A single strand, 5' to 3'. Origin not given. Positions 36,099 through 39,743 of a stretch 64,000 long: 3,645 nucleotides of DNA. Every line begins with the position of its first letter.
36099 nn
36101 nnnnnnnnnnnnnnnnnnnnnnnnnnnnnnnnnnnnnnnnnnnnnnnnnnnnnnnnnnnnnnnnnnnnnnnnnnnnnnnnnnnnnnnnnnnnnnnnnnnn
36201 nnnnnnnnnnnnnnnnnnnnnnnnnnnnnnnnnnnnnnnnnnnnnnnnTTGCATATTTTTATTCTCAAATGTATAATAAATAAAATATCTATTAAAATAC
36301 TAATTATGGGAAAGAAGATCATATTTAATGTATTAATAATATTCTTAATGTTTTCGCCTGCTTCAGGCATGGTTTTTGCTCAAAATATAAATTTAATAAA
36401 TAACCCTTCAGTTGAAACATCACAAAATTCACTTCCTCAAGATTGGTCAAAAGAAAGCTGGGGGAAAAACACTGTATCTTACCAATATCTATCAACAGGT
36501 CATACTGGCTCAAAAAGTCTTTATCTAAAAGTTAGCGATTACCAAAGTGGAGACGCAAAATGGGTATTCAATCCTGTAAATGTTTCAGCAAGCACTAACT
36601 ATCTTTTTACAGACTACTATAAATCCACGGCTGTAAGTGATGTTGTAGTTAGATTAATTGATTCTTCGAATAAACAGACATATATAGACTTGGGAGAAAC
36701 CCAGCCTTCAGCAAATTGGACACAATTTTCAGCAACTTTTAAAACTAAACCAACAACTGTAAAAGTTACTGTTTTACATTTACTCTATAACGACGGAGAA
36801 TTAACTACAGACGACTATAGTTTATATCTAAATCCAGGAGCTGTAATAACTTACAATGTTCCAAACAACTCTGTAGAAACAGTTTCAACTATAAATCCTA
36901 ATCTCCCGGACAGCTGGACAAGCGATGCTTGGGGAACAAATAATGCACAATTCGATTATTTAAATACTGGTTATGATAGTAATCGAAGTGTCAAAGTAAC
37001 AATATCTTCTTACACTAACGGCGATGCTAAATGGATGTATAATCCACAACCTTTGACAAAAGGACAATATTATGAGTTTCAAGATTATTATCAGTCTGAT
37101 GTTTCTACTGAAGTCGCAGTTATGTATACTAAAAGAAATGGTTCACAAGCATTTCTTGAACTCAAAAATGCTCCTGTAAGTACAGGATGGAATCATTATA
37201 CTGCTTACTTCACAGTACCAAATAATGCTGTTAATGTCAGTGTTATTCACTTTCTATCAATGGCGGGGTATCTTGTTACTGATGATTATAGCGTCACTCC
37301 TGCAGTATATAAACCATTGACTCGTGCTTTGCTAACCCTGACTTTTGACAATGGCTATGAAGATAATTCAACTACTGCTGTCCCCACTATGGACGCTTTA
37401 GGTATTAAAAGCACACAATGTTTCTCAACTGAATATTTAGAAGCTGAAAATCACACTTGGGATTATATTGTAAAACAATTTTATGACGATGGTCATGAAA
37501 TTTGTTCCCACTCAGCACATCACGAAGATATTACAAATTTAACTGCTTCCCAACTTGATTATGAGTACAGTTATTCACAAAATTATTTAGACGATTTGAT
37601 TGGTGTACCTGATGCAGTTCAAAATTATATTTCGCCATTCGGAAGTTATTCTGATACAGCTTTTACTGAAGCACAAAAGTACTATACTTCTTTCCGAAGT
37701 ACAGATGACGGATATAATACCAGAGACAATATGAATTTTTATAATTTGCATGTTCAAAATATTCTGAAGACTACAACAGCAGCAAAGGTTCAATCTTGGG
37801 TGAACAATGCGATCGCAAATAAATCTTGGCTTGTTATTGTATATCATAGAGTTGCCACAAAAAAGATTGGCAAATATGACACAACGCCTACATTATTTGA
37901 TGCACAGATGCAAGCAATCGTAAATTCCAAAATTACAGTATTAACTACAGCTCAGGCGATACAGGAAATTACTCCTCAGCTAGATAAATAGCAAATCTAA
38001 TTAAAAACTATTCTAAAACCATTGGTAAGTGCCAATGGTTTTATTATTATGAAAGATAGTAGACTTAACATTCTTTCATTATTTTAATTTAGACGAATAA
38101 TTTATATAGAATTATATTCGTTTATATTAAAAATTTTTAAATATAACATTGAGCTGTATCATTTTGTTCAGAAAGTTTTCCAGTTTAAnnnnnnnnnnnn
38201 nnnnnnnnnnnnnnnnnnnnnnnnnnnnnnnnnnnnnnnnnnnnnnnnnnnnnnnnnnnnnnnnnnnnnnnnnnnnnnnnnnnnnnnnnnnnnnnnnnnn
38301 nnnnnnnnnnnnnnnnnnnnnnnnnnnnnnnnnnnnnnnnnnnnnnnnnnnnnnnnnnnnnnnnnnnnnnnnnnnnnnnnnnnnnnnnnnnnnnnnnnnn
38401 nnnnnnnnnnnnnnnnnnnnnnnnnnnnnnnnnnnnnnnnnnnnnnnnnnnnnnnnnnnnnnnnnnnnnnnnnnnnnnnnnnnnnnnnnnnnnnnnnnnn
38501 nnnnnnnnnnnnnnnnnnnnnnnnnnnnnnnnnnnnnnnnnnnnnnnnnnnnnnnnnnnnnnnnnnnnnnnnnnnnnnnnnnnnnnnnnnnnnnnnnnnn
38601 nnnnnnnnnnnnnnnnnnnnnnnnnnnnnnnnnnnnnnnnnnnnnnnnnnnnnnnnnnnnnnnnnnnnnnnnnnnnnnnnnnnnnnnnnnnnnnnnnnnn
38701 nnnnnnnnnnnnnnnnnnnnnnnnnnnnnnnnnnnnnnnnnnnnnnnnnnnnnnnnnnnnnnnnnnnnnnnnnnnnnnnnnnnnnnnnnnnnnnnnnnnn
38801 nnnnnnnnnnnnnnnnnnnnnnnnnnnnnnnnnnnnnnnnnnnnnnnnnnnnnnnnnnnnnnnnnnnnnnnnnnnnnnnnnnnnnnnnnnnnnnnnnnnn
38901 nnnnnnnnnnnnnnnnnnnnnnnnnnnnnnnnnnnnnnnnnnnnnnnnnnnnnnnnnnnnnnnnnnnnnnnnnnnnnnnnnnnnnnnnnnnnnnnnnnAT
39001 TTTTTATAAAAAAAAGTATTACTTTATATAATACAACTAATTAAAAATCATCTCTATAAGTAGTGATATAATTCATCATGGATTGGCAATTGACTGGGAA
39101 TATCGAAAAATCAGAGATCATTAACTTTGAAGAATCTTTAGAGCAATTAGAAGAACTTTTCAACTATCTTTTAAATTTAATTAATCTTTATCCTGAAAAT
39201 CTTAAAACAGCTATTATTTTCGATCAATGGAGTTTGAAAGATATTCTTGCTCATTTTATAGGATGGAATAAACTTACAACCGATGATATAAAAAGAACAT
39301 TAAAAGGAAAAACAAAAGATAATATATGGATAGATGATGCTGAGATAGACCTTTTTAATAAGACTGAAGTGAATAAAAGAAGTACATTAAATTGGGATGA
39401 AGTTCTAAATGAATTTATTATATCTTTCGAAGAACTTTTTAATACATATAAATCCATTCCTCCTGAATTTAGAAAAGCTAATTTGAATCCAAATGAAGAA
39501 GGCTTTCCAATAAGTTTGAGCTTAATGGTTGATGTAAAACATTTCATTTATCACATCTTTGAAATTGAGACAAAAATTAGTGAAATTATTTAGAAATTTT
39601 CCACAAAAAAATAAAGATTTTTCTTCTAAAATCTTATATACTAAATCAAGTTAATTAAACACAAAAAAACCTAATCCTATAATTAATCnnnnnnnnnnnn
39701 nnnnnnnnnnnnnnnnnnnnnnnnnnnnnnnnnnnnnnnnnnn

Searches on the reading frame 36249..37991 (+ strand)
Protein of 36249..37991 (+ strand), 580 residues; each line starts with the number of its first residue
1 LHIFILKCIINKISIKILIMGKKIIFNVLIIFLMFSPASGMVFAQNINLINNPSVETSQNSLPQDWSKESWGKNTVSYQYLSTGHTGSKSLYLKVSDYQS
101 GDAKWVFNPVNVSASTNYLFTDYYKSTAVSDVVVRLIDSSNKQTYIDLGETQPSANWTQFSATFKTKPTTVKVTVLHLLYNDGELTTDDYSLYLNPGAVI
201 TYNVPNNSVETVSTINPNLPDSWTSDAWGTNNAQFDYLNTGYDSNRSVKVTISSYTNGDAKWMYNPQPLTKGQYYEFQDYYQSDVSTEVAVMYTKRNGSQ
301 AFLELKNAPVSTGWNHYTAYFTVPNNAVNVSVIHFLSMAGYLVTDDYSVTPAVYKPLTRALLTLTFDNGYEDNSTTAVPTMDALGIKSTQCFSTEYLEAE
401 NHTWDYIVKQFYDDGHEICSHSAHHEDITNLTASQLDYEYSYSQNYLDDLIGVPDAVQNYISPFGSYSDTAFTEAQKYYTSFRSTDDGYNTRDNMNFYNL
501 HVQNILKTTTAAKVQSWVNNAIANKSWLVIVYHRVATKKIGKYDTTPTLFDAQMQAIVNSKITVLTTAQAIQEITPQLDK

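Call 50: search_protein_families(library=pfam, proteins=[window:36249-37991:+], max_evalue=0.001)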
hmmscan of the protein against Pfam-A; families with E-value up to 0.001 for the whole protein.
window:36249-37991:+ (580 aa): 1 family
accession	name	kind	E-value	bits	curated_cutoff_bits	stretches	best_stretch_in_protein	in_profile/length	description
PF01522.26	Polysacc_deac_1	-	6.4e-20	71.8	23.1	1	359-477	6-118/124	Polysaccharide deacetylase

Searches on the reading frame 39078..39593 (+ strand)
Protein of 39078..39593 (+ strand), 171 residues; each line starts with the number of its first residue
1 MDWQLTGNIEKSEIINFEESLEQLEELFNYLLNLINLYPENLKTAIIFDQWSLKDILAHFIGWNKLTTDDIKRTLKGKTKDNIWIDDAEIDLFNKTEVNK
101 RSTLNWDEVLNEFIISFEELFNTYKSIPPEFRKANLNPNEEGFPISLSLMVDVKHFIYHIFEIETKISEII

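Call 50: search_protein_families(library=pfam, proteins=[window:39078-39593:+], max_evalue=0.001)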
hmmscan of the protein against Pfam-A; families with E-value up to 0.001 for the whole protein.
window:39078-39593:+ (171 aa): 1 family
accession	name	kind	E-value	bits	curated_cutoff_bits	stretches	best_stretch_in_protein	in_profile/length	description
PF08020.16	DUF1706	-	0.00015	22.2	24.2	1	21-123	11-119/166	Protein of unknown function (DUF1706)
